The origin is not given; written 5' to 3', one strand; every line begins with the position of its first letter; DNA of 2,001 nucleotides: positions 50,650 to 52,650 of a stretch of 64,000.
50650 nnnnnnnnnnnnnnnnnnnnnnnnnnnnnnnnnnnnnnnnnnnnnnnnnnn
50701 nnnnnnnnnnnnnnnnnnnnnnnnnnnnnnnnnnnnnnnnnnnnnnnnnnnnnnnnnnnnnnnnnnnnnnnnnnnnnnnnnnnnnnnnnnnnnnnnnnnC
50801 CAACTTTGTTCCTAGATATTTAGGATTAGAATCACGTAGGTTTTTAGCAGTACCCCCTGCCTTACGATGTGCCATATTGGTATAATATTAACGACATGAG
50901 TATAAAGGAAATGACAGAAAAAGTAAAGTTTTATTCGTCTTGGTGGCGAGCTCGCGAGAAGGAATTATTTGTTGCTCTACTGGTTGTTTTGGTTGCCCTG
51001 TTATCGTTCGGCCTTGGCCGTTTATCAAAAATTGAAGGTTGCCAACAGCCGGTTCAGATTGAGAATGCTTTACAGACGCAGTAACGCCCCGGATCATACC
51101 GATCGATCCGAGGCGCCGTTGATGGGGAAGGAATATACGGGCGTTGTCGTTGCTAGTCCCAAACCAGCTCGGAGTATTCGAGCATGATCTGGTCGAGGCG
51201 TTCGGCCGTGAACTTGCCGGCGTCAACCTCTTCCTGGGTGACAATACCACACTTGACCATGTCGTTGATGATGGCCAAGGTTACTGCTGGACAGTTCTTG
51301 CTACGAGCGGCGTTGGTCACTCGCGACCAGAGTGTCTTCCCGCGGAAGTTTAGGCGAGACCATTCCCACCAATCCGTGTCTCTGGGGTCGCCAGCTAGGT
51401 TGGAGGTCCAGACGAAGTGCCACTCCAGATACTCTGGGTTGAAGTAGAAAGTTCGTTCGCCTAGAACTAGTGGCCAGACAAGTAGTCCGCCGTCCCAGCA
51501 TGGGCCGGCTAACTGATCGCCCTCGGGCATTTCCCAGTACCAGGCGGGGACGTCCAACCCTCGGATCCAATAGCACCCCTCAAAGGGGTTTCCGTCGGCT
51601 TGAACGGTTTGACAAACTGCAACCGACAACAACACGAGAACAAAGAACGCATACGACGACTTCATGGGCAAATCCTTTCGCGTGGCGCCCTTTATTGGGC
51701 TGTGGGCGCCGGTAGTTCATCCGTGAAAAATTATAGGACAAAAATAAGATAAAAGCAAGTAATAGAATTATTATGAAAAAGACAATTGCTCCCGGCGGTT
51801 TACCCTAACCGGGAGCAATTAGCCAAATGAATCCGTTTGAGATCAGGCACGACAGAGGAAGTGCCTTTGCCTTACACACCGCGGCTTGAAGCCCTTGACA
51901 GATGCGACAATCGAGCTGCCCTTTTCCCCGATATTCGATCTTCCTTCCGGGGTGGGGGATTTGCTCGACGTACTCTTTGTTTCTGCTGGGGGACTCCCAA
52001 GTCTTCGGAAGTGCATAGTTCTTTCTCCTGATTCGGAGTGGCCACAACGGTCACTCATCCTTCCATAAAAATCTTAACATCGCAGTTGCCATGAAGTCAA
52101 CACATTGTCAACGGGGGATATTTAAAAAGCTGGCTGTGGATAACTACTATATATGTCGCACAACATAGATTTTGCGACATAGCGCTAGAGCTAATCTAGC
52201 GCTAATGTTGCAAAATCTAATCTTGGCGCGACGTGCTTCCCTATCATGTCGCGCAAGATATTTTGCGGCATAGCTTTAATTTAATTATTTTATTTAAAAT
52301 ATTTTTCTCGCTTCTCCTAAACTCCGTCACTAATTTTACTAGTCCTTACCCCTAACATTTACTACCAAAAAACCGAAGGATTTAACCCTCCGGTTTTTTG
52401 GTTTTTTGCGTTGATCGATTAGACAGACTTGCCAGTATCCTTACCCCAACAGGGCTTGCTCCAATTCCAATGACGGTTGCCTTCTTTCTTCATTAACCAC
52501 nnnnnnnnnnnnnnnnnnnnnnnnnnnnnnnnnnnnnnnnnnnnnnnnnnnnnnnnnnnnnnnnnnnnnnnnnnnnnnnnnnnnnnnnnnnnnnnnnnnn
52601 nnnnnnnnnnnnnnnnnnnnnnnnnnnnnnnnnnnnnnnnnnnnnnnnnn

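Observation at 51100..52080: GC-rich island with a secreted Trp-rich protein and an apparently non-coding GC-rich transcript unit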

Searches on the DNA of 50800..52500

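Call 5: search_rna_families(source=window, start=50800, end=52500, threshold=evalue, max_evalue=10, show_alignments=3)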
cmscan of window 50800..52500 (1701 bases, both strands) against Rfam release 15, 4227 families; matches with E-value up to 10: 11.
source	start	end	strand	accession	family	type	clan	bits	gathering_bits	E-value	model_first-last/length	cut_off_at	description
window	52363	52451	-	RF02432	SpF25_sRNA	Gene; sRNA;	-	27.2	48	0.083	1-102/102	no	Streptococcus sRNA SpF25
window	52361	52407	+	RF03790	MIR8008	Gene; miRNA;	-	27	66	0.0075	1-55/55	no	MIR8008 microRNA precursor family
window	51476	51522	-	RF03200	mir-BART13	Gene; miRNA;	-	24.6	70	0.069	1-83/83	no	mir-BART13 microRNA precursor family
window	52359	52405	-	RF03790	MIR8008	Gene; miRNA;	-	24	66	0.049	1-55/55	no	MIR8008 microRNA precursor family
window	52364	52402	-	RF02351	psRNA14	Gene; sRNA;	-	23.1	60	0.53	5-42/84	no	Proteobacteria sRNA psRNA14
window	52182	52255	-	RF01665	P13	Gene; sRNA;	-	19.9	70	3.9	1-76/76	no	Pseudomonas sRNA P13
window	52210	52266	+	RF03816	MIR6297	Gene; miRNA;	-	18.7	114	3.3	1-107/107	no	MIR6297 microRNA precursor family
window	52363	52401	-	RF03526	mir-7177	Gene; miRNA;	-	18.5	86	1.2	1-71/71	no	mir-7177 microRNA precursor family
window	52244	52315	-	RF01666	rox2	Cis-reg;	-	18.3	55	8.1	1-71/71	no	Drosophila rox2 ncRNA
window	52364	52402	-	RF00984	mir-576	Gene; miRNA;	-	16.7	99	4.1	1-90/90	no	mir-576 microRNA precursor family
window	52168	52217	-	RF04128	MIR8562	Gene; miRNA;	-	15.3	211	8.1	1-242/242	no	MIR8562 microRNA precursor family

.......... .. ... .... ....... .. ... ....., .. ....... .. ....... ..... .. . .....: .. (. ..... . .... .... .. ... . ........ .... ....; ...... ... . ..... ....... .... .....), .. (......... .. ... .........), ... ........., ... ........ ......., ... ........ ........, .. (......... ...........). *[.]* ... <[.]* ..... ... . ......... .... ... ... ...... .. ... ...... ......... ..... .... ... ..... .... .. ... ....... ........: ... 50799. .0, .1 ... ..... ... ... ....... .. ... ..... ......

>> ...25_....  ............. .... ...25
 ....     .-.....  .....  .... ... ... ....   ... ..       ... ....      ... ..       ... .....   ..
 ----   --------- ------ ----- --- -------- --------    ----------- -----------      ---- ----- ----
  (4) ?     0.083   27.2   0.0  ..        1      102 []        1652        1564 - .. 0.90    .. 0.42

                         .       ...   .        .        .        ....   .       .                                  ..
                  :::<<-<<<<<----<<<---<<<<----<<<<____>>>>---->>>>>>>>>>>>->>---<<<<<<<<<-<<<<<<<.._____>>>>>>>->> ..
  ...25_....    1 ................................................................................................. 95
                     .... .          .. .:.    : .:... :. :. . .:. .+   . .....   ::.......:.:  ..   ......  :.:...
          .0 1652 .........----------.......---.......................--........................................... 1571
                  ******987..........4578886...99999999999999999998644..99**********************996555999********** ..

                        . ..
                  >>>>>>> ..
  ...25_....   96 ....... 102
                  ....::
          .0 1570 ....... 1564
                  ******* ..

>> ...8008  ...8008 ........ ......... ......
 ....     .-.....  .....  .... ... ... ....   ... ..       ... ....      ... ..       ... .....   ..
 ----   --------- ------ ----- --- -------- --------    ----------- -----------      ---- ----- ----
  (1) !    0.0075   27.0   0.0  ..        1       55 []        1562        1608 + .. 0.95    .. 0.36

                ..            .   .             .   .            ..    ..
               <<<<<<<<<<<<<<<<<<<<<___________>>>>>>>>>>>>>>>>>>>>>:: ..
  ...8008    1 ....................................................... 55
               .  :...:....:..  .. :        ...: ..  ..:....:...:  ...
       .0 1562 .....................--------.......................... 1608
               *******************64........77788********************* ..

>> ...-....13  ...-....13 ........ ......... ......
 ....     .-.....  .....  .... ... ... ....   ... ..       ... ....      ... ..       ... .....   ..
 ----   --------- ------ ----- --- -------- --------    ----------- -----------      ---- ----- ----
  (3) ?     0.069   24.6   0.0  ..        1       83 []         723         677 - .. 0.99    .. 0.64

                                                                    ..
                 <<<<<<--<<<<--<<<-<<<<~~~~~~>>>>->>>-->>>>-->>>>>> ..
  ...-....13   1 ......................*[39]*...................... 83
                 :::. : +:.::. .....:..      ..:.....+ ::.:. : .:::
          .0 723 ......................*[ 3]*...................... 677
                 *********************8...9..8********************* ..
